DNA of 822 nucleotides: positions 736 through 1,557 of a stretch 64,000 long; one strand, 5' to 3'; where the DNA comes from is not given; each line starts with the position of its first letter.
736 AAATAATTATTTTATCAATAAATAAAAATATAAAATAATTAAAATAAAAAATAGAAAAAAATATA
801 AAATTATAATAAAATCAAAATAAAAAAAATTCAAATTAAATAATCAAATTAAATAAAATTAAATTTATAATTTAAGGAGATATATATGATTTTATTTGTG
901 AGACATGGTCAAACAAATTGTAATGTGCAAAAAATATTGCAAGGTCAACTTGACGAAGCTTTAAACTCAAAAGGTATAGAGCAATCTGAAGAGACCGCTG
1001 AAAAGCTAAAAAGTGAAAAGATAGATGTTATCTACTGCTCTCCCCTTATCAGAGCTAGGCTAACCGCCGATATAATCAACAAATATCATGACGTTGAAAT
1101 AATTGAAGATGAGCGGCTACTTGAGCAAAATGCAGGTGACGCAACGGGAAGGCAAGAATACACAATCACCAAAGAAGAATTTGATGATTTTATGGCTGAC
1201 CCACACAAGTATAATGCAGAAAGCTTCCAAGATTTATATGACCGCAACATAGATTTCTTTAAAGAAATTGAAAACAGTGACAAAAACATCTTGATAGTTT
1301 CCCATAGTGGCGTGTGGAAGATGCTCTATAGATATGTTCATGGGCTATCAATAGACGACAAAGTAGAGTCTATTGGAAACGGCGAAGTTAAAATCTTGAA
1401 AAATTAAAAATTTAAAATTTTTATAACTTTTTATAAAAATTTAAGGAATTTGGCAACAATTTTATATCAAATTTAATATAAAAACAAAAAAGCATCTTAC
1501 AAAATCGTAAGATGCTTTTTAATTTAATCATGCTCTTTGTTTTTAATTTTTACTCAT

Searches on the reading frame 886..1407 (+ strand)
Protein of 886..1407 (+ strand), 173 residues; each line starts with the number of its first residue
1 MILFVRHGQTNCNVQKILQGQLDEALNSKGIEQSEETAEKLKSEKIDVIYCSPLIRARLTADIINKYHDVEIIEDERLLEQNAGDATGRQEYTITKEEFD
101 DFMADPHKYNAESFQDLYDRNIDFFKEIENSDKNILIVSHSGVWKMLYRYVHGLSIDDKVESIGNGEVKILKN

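Call 79: find_encoding_contigs(protein=window:886-1407:+, flank=10000, max_places=3)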
Protein window:886-1407:+ (173 aa): 5 contigs read that carry it; 3 places shown.
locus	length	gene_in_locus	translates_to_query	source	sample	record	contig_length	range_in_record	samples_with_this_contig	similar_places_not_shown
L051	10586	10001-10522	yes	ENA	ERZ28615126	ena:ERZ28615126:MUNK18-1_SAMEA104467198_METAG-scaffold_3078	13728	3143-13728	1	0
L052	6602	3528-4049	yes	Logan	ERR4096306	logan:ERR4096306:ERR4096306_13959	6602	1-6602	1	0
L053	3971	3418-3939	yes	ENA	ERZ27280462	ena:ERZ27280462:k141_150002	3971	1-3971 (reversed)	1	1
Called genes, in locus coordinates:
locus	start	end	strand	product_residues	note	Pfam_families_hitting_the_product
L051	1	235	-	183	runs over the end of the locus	-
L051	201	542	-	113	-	-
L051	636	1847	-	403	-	-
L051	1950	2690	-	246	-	-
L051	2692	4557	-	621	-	PF16510:P22_portal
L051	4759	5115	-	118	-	-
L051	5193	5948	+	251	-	PF00005:ABC_tran, PF13304:AAA_21 (faint)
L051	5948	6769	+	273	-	PF00528:BPD_transp_1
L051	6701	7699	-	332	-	-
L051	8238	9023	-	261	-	PF00459:Inositol_P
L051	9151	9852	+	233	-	PF20260:PUA_4, PF04452:Methyltrans_RNA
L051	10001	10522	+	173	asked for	PF00300:His_Phos_1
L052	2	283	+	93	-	?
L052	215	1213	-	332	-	-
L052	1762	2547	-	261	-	PF00459:Inositol_P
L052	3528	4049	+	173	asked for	PF00300:His_Phos_1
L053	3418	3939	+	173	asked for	PF00300:His_Phos_1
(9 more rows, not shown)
